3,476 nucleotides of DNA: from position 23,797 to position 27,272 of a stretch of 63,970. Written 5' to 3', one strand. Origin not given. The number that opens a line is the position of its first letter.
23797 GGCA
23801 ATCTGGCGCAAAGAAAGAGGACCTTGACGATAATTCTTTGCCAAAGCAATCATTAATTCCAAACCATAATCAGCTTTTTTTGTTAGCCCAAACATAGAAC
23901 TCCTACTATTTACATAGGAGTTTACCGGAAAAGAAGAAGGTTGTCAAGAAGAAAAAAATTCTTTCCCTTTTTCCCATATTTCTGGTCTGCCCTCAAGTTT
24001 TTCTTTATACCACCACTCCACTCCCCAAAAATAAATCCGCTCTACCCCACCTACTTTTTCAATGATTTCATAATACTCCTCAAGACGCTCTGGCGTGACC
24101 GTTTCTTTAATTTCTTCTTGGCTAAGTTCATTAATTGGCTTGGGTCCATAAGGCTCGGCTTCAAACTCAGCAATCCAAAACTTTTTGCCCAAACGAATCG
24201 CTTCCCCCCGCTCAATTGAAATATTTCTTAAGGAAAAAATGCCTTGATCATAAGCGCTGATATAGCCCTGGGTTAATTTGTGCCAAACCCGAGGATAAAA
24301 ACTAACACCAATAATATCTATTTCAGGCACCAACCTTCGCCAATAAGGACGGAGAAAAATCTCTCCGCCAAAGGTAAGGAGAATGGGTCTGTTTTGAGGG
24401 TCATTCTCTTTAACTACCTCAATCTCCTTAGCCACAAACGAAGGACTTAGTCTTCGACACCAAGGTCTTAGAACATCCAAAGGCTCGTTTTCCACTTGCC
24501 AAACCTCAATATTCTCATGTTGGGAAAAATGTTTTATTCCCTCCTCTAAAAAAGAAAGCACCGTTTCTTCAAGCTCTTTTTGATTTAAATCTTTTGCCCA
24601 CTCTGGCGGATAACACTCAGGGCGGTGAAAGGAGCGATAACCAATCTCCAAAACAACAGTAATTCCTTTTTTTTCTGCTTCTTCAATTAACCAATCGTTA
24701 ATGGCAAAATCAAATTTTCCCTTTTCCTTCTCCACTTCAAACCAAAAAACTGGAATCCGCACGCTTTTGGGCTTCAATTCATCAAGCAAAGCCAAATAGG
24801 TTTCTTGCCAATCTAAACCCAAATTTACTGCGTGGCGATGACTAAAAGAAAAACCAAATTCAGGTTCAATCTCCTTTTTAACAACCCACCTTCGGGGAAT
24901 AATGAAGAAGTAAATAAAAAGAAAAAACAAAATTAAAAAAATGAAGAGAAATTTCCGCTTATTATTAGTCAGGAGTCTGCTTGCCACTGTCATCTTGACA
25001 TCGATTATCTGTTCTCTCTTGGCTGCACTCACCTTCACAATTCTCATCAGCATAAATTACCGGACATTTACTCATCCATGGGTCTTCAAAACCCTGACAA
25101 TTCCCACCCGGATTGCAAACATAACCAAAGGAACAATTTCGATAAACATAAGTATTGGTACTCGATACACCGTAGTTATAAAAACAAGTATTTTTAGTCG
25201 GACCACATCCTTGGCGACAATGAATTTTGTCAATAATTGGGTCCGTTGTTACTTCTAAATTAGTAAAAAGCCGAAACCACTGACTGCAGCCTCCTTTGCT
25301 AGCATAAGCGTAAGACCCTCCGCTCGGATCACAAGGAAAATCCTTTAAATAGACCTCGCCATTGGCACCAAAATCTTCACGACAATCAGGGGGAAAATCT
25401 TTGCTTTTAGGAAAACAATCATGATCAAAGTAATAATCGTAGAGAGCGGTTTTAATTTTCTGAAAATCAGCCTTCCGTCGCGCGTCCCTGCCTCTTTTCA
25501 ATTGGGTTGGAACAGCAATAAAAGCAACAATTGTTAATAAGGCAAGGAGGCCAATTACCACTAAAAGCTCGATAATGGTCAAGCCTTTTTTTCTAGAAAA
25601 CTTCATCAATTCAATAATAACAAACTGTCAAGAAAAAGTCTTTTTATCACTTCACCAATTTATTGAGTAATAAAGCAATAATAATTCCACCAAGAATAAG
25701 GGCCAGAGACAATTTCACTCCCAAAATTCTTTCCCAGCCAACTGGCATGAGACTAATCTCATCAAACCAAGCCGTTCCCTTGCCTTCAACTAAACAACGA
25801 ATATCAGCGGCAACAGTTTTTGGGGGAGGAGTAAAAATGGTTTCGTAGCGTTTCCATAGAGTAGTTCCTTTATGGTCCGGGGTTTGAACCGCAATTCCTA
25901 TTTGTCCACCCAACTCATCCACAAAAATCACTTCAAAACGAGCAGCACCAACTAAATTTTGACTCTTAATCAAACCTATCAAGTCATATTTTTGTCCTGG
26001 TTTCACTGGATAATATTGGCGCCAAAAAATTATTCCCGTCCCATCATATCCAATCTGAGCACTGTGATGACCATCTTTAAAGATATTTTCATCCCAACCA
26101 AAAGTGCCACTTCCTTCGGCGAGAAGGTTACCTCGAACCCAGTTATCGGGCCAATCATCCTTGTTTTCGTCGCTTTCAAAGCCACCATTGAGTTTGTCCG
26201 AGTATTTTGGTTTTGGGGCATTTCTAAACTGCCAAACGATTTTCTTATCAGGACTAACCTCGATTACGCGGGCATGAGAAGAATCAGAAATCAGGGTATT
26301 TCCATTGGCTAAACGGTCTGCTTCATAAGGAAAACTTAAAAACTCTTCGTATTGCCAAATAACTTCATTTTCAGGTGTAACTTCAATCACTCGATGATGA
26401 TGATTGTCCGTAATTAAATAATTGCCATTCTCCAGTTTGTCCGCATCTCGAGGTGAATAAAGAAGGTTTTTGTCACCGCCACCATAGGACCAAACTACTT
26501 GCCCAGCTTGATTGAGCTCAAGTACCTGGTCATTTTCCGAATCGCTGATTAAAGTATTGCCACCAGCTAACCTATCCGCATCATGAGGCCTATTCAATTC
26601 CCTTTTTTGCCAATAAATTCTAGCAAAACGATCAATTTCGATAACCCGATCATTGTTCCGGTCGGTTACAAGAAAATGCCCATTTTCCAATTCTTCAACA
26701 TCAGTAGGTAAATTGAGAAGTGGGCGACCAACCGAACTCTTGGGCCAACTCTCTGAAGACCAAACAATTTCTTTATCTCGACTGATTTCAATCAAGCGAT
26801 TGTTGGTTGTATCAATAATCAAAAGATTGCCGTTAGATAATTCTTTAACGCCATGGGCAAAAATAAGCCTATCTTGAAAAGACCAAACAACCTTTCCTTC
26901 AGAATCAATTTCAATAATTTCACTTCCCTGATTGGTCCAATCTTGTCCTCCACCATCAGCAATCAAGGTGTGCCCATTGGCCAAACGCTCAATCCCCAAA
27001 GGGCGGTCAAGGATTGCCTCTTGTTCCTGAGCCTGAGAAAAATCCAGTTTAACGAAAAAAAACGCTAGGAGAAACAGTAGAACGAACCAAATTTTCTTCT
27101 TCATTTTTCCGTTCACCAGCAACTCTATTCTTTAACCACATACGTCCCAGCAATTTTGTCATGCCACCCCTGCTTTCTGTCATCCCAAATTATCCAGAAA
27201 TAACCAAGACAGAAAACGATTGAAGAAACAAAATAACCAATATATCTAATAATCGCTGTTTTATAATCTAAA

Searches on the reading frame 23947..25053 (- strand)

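Call 86: search_protein_families(library=pfam, proteins=[window:23947-25053:-])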
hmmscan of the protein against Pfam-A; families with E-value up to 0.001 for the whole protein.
window:23947-25053:- (369 aa): 2 families
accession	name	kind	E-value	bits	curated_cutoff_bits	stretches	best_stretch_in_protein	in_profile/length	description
PF02449.21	Glyco_hydro_42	-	2.9e-05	24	21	0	87-137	16-67/376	Beta-galactosidase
PF00331.26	Glyco_hydro_10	-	0.00012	21.9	22.1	0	104-219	47-163/311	Glycosyl hydrolase family 10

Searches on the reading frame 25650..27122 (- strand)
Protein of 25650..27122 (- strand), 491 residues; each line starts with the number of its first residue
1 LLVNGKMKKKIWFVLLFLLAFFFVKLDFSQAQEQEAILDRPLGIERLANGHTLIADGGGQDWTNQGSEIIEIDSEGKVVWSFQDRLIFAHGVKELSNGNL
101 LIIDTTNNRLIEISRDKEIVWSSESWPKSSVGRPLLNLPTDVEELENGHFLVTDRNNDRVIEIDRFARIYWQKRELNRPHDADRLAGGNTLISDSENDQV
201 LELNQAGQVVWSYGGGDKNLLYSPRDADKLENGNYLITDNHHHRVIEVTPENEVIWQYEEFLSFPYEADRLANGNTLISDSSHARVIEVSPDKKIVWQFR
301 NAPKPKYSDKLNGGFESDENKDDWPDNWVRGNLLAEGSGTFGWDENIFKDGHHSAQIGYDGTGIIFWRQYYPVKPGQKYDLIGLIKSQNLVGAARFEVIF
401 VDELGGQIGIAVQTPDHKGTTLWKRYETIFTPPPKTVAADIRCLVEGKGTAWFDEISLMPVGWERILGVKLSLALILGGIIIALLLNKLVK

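Call 14: search_protein_families(library=pfam, proteins=[window:25650-27122:-])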
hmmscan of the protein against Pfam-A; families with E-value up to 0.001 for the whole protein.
window:25650-27122:- (491 aa): 4 families
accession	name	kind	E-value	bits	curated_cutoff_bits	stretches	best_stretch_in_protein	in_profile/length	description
PF14269.12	Arylsulfotran_2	-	2e-11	44.3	27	0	269-301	268-300/301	Arylsulfotransferase (ASST)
PF01436.27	NHL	-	2.9e-09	37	20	0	223-245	3-25/28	NHL repeat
PF13360.13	PQQ_2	-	2.7e-08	34.2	27.6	1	146-259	32-145/233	Outer membrane protein assembly factor BamB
PF05935.17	Arylsulfotrans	-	7.2e-08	32.3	24.2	0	34-111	53-116/374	Arylsulfotransferase (ASST)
